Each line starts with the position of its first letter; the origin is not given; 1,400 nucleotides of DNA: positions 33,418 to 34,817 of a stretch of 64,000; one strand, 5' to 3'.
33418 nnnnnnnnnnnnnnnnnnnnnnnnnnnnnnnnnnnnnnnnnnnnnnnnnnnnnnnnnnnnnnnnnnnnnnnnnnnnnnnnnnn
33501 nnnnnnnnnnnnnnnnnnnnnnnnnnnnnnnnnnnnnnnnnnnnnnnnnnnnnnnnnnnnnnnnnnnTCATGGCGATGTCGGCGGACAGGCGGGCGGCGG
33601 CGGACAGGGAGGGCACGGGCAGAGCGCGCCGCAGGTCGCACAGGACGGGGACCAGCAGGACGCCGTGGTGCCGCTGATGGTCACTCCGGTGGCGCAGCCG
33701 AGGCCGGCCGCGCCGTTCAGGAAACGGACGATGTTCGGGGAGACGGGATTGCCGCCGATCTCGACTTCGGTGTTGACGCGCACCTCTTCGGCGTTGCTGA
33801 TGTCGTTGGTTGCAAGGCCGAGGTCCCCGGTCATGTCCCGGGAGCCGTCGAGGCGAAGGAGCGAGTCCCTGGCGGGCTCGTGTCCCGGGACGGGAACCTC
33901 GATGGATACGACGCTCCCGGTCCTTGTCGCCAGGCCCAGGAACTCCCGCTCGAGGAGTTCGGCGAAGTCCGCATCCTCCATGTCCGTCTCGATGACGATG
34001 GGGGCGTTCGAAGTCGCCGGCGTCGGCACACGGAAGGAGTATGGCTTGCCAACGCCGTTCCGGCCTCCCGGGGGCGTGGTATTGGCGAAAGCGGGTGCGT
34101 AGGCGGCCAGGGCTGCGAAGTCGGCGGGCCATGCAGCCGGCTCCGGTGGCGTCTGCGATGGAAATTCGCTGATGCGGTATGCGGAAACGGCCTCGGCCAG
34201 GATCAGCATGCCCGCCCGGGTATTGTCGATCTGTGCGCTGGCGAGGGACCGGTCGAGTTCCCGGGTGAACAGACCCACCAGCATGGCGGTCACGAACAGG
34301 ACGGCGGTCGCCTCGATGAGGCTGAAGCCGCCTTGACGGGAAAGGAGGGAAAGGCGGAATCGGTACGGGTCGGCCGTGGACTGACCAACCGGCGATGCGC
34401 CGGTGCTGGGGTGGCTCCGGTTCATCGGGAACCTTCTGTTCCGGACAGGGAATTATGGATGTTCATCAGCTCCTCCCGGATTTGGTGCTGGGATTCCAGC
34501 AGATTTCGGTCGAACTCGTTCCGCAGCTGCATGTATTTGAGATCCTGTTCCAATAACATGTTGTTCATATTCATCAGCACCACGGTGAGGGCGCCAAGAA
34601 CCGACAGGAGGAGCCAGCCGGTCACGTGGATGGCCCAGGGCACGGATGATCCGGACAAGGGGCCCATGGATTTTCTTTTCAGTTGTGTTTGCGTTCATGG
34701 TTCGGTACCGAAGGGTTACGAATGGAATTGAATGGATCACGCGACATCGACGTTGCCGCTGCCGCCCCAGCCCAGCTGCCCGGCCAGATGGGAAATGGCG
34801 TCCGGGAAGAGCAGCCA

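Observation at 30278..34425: Two tandem PilV-like tip adhesins, one extended by eight Calx-beta-like repeats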

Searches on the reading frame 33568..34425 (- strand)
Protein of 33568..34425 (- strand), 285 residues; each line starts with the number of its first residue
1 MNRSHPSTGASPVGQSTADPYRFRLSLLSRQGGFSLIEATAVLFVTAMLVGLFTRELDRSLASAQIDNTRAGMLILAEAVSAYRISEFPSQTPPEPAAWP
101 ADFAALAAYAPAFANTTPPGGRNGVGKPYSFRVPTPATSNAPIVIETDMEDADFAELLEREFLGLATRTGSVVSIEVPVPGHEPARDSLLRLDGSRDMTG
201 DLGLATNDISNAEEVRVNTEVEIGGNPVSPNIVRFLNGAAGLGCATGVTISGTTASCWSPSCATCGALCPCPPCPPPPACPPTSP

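Call 4: search_protein_families(library=pfam, proteins=[window:33568-34425:-], max_evalue=0.01)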
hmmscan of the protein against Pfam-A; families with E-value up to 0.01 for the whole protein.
window:33568-34425:- (285 aa): 1 family
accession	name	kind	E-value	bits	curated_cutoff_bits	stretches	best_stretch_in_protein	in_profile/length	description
PF07963.17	N_methyl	-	0.0034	17.3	21.2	1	29-52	2-25/27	Prokaryotic N-terminal methylation motif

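Call 5: search_protein_families(library=ncbifam, proteins=[window:33568-34425:-], max_evalue=0.01)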
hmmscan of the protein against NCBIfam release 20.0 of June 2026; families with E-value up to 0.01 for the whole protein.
window:33568-34425:- (285 aa): 1 family
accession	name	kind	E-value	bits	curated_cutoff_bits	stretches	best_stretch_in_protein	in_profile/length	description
TIGR01710.1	typeII_sec_gspG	equivalog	0.0024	17.9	88.85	1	33-89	2-60/134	type II secretion system major pseudopilin GspG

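Call 16: find_homologous_proteins(query=window:33568-34425:-, max_evalue=0.001)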
Query window:33568-34425:- (285 aa): 11 proteins with E <= 0.001 among 8000 candidates.
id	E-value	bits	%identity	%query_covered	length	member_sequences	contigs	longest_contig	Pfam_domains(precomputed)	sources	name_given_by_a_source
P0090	4.6e-185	632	100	100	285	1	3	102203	-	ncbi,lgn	-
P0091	1.8e-151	521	85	100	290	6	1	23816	-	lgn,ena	-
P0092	9.4e-145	499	89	90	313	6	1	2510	-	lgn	-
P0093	1.6e-108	380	70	87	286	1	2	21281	-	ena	-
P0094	2.1e-102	360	67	80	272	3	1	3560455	-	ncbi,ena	-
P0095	1.7e-69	252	55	80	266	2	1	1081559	-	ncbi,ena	-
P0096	8.4e-42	162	40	77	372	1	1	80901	-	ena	-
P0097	2.3e-32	131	35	89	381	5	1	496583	-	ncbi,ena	-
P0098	3.5e-27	114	38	78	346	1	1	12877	-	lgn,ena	-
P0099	6.8e-26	109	98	19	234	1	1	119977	-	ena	-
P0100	1.4e-25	108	37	78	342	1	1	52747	-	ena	-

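Call 17: find_encoding_contigs(protein=P0090, flank=10000, max_places=4)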
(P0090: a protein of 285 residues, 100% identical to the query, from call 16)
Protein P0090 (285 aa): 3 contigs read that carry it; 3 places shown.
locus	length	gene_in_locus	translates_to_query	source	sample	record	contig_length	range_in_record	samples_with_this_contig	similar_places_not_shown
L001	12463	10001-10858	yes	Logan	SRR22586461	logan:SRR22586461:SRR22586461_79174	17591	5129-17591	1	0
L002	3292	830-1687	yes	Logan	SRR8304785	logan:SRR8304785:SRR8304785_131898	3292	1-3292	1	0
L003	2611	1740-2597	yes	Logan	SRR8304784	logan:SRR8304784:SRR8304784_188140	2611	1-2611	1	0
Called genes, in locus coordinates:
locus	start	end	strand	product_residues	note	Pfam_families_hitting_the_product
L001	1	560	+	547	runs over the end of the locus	PF00263:Secretin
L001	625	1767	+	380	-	PF00565:SNase (weak)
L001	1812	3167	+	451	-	-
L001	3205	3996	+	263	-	-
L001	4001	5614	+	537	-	PF00437:T2SSE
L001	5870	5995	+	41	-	-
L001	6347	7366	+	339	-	-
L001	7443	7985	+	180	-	-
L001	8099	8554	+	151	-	-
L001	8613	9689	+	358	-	PF06750:A24_N_bact, PF01478:Peptidase_A24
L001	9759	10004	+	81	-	-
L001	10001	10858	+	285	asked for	-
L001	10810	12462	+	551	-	?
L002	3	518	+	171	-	?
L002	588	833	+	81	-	-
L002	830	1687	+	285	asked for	-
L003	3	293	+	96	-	?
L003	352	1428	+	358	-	PF06750:A24_N_bact, PF01478:Peptidase_A24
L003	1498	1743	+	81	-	-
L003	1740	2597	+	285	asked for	-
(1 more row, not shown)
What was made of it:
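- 34422..34667 (-): Small ORF of 81 aa (one hydrophobic helix plus a charged helical tail). Its stop overlaps the pilV1 start (ATGA). It is not conserved outside close relatives. Called in L001-L003 (call 17).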

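Call 18: find_encoding_contigs(protein=P0095, flank=10000, max_places=3)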
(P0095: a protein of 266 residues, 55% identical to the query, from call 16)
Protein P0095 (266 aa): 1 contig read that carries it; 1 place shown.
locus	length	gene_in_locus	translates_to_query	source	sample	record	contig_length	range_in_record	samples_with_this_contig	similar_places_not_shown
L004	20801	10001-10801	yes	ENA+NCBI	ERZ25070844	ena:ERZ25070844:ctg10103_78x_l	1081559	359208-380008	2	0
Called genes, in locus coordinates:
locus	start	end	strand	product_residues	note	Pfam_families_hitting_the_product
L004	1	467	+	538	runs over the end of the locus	PF07916:TraG_N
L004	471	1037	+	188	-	-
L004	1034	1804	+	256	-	-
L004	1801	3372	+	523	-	PF00263:Secretin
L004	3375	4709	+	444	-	-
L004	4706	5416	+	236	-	-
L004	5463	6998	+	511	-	PF00437:T2SSE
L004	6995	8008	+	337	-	-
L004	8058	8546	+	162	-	-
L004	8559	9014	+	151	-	-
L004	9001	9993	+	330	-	PF06750:A24_N_bact, PF01478:Peptidase_A24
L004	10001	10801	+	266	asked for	-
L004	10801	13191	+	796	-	-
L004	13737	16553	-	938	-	PF00580:UvrD-helicase, PF13245:AAA_19, PF13361:UvrD_C, PF13538:UvrD_C_2 (faint), PF12705:PDDEXK_1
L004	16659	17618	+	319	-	PF01555:N6_N4_Mtase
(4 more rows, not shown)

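Call 21: search_dna_similar(query=window:33568-34425:-, collection=plasmids, mode=protein, max_evalue=0.01, max_rows=20)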
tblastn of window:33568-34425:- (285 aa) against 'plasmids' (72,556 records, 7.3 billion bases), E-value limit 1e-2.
Records with a match: 2; places in all: 3; records where one place covers at least 80% of the query: 0.
Best place of each record, by identity: <60% 2.
By first word of the organism name: Methylophaga 2.
By predicted mobility (MOB-suite, as given by PLSDB): non-mobilizable 2.
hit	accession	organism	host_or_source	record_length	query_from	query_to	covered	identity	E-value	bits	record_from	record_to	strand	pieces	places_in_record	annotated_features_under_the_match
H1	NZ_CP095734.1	Methylophaga pinxianii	pure culture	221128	22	216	68%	27.0%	1e-5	54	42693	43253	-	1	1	type II secretion system protein | prepilin-type N-terminal cleavage/methylation domain-containing ...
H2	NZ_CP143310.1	Methylophaga thalassica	cell culture,A deep sea sediment sample ...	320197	130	248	42%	33.9%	3e-8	62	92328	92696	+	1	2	prepilin-type N-terminal cleavage/methylation domain-containing ...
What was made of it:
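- Tried and rejected: Plasmid tblastn with pilV1 found only distant Methylophaga prepilins (call 21).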

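Call 22: search_protein_families(library=pfam, proteins=[window:33568-34425:-], max_evalue=10)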
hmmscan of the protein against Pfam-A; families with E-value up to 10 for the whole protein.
window:33568-34425:- (285 aa): 1 family
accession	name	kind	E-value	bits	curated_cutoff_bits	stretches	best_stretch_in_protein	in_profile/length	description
PF07963.17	N_methyl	-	0.0034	17.3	21.2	1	29-52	2-25/27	Prokaryotic N-terminal methylation motif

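Call 37: predict_structure(alignment_id=A1)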
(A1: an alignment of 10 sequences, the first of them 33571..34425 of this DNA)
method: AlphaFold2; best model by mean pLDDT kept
length: 285 residues; sequences in the alignment: 10
mean_pLDDT: 66.1   pTM: 0.47
mean pLDDT of the five models: 66.1, 66.0, 66.0, 64.9, 59.1
residues with pLDDT >= 90: 36; 70-90: 96; 50-70: 66; < 50: 87
segments of 3 or more residues with pLDDT < 50: 1-5, 7-11, 13-25, 27-32, 184-195, 202-226, 260-271, 278-280
pLDDT, mean of each block of 10 residues (from residue 1): 41 42 47 60 77 74 85 89 75 69 85 80 90 86 92 91 88 87 47 47 44 40 49 59 60 59 45 53 50
secondary structure, 60 per line:
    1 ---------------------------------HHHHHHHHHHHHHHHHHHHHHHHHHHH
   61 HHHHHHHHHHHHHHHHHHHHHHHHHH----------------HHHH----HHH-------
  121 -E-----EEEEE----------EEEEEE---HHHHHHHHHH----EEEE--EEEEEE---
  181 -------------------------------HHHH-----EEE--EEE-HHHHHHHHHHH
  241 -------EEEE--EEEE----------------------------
elements in order: H34-86 H103-106 E128-132 E143-148 H152-161 E166-169 E172-177 H212-215 E221-223 E226-228 H230-240 E248-251 E254-257
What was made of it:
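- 33568..34425 (-): Short PilV-like minor prepilin, 'pilV1' (285 aa). Leader ...SRQGG|FSLIE, with Glu at +5. Pilin-like domain, conserved PGHEP and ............NDI motifs, a Cys-Cys loop, then a 28-aa Cys/Pro-rich tail. AF2 model: alpha1 helix at 34-86 and a beta-sheet with pLDDT 85-92 (call 37).
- On Type IV (class III signal) prepilin: pilV1 AF2 model has helix 34-86 and a sheet with pLDDT 85-92 (call 37).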

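Call 39: search_protein_representatives(alignment_id=A1)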
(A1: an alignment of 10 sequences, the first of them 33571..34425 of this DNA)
Query: 10 sequences, 264 profile positions. Proteins with E-value up to 0.001 (for the whole library): 1029; up to 1e-10: 151; up to 1e-30: 29. The best 150 are listed.
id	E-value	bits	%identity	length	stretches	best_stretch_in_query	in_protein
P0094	4.1e-114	396.5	-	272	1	10-261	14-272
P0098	1.0e-104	365.7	-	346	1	22-264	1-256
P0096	6.2e-99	346.7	-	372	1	1-249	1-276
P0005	1.7e-89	315.8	-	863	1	10-262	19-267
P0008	1.5e-84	299.5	-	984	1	16-260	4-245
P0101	2.1e-82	292.5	-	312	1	7-248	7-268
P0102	2.5e-81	289.0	-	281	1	13-247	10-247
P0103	3.0e-74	265.8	-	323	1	10-264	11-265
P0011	4.2e-71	255.5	-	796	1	11-260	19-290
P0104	1.7e-69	250.2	-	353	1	5-260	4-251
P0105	8.9e-69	247.9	-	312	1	13-261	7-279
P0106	2.2e-62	226.9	-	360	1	15-251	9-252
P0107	5.4e-60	219.1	-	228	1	15-235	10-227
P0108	1.8e-56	207.5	-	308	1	11-249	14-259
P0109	1.5e-55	204.5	-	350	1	9-238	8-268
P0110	1.8e-50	187.8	-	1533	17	163-189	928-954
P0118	2.9e-33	131.4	-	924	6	162-192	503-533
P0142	3.4e-22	95.2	-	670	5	162-227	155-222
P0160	1.9e-17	79.6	-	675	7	161-210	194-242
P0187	7.5e-14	67.8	-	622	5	161-187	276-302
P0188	1.4e-13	66.9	-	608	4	163-186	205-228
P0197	7.4e-13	64.5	-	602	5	163-194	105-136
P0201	1.1e-12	64.0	-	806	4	162-189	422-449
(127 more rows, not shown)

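Call 43: search_protein_families(library=pfam, alignment_id=A3, max_evalue=0.001)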
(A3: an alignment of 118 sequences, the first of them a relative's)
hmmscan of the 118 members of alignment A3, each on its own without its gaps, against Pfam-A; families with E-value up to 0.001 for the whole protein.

A. member 1, P0101 (312 aa): 0 families

B. families by the number of members that match (of 118 scanned): 8 families
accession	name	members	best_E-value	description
PF07963.17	N_methyl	65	1.6e-09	Prokaryotic N-terminal methylation motif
PF21939.1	Gp10_C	2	2.6e-17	Baseplate structural protein Gp10, C-terminal domain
PF03906.20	Phage_T7_tail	1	1e-12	Phage T7 tail fibre protein, N-terminal domain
PF03961.19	FapA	1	3e-06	Flagellar Assembly Protein A beta solenoid domain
PF00437.27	T2SSE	1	5.8e-06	Type II/IV secretion system protein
PF21882.2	Gp53-like_C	1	1.3e-05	Putative tail fiber protein gp53-like, C-terminal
PF04917.17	Shufflon_N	1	0.00014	Bacterial shufflon protein, N-terminal constant region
PF04029.19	2-ph_phosp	1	0.00022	2-phosphosulpholactate phosphatase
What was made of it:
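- On PilV / Shufflon_N (PF04917) conjugative-pilus adhesin: Only 1 of 118 family members hits it (E 1.4e-4, call 43).
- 65 of 118 family members hit Pfam N_methyl (call 43).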

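Call 58: find_related_loci(query=A1, collection=genome_contigs, flank=8000)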
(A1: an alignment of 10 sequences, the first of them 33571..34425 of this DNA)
Query A1 (285 aa) in genome_contigs; peptide patterns used: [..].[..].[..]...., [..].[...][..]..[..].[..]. (x = any residue, [..] = any of these).
76 stretches matched a pattern; 18 encode a relative of the query (tblastn E <= 1e-3); 18 distinct loci.
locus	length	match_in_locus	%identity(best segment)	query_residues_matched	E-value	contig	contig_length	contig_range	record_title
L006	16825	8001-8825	84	1-273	9e-130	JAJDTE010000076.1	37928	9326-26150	MAG: Gammaproteobacteria bacterium isolate jk18x11bins.53 k141_1103324, whole genome shotgun sequence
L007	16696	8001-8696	66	25-258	2e-95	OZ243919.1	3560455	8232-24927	MAG: Candidatus Poriferihabitaceae bacterium isolate 75f4b4a7-f1bb-4b7d-85a7-18f67abaf53b genome assembly, chromosome: 1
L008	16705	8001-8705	56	30-257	1e-76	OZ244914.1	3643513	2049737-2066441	MAG: Candidatus Poriferihabitaceae bacterium isolate 8e9395de-477f-4dba-9d53-b46ec0a52cc6 genome assembly, chromosome: 1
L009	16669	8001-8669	36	30-257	1e-40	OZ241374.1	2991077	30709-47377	MAG: Arenicellales bacterium isolate e20ed838-ccde-4585-ad24-56f5f8a8bd1e genome assembly, chromosome: 1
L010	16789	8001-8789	33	30-269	6e-37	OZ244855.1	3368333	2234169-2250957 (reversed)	MAG: Candidatus Poriferihabitans sp. isolate 02711fc3-2c7e-402c-87d4-6a55832cb424 genome assembly, chromosome: 1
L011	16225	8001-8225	53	141-215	1e-21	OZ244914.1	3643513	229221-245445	MAG: Candidatus Poriferihabitaceae bacterium isolate 8e9395de-477f-4dba-9d53-b46ec0a52cc6 genome assembly, chromosome: 1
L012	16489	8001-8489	34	141-269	5e-21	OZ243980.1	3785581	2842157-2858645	MAG: Arenicellales bacterium isolate 2bc81a4a-70f0-4651-b542-e07c7ba8b5a8 genome assembly, chromosome: 1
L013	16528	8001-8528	31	19-215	1e-16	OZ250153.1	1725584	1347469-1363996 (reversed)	MAG: Gammaproteobacteria bacterium isolate 8e9ea247-d41c-4a85-a92e-2b80c1b645ea genome assembly, chromosome: 1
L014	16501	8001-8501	35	33-215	4e-16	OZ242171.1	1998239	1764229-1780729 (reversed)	MAG: Gammaproteobacteria bacterium isolate 00cd0c7f-e825-4781-ad78-30b0695bc427 genome assembly, chromosome: 1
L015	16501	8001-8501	30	29-211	5e-14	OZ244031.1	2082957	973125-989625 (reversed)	MAG: Gammaproteobacteria bacterium isolate de6e77df-a423-4627-98da-beae8f250cee genome assembly, chromosome: 1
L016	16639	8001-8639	27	33-248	7e-14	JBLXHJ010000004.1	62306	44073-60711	MAG: Methylophaga sp. isolate ET06-07 T06maxbin_out.041RE.5K@4, whole genome shotgun sequence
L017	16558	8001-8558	29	22-216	7e-13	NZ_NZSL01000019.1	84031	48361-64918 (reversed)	MAG: Methylophaga sp. isolate EAC20 130124, whole genome shotgun sequence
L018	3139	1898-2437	31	31-218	1e-12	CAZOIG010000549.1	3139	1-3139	MAG TPA_asm: uncultured Gammaproteobacteria bacterium isolate SRP182702_co1_23 genome assembly, contig: k141_2121037, wh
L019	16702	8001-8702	28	33-274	7e-12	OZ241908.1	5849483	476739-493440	MAG: Candidatus Azotimanducaceae bacterium isolate 16e1fe49-7b92-4528-a68f-5a19ecc53174 genome assembly, chromosome: 1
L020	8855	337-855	32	31-211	8e-12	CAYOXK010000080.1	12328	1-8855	MAG TPA_asm: uncultured Gammaproteobacteria bacterium isolate SRP072547_co2_190 genome assembly, contig: NODE_9014_lengt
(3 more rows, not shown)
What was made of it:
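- The relatives of this locus are in Candidatus Poriferihabitaceae and Arenicellales genomes (call 58).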

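Call 88: search_protein_families(library=pfam, proteins=[P0110, P0118, P0142, P0160, P0187, P0188, P0197, P0201], max_evalue=0.001)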
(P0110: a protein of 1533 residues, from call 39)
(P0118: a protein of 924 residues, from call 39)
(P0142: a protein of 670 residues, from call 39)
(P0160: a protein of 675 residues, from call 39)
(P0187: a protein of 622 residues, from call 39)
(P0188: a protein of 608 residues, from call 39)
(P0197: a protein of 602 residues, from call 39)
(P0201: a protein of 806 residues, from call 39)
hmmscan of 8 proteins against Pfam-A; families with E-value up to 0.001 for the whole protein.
P0110 (1533 aa): 4 families
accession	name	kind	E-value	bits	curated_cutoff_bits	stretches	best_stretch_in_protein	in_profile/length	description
PF07174.17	FAP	-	2e-15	57.6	27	0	755-815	61-121/187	Fibronectin-attachment protein (FAP) domain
PF21593.2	DUF6853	-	1.2e-08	35.8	27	0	551-576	7-32/120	Family of unknown function (DUF6853)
PF23658.1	PDZ_CPAF_rel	-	1.2e-06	29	27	0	1139-1180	25-66/120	CPAF-like PDZ domain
PF19049.6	SidE_DUB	-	3.7e-05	24.3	24.2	0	499-525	22-48/173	SidE DUB domain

P0118 (924 aa): 3 families
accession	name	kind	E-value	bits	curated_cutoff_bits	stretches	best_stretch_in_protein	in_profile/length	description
PF17802.7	SpaA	-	8.6e-07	29.5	23.1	0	294-324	15-47/91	Prealbumin-like fold domain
PF07880.17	T4_gp9_10_N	-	4.1e-05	24.2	25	1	807-912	46-151/175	Bacteriophage T4 gp9/10-like protein, N-terminal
PF07789.17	DUF1627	-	0.00059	20.1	28.1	0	214-254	60-100/155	Protein of unknown function (DUF1627)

P0142 (670 aa): 1 family
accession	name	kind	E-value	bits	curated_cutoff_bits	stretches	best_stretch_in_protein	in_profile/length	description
PF07880.17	T4_gp9_10_N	-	2.1e-05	25.1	25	1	591-656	79-149/175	Bacteriophage T4 gp9/10-like protein, N-terminal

P0160 (675 aa): 1 family
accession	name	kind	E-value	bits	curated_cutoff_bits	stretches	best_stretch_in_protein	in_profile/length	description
PF03906.20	Phage_T7_tail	-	8e-09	35.8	25.2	0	244-329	83-153/157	Phage T7 tail fibre protein, N-terminal domain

P0187 (622 aa): 1 family
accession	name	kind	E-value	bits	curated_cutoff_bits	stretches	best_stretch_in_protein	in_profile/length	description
PF05662.19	YadA_stalk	-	9.4e-07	29.5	28.4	1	43-72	1-30/43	Coiled stalk of trimeric autotransporter adhesin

P0188 (608 aa): 1 family
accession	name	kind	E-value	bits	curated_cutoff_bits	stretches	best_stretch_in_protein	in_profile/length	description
PF05662.19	YadA_stalk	-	7.3e-07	29.9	28.4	2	295-332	2-40/43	Coiled stalk of trimeric autotransporter adhesin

P0197 (602 aa): 1 family
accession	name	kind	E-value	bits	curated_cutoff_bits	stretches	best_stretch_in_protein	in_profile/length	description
PF03906.20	Phage_T7_tail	-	5.5e-07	29.8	25.2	0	164-193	124-153/157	Phage T7 tail fibre protein, N-terminal domain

P0201 (806 aa): 1 family
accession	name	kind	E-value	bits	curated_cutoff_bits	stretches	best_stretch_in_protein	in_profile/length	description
PF05662.19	YadA_stalk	-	7.1e-08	33.1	28.4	1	390-417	1-28/43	Coiled stalk of trimeric autotransporter adhesin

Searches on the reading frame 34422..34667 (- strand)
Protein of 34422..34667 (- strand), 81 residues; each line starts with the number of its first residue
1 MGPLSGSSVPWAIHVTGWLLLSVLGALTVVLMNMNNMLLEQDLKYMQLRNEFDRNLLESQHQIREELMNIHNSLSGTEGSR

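Call 22: search_protein_families(library=pfam, proteins=[window:34422-34667:-], max_evalue=10)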
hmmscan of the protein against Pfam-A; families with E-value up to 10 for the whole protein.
window:34422-34667:- (81 aa): 0 families
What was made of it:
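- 34422..34667 (-): No family hit (call 22).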
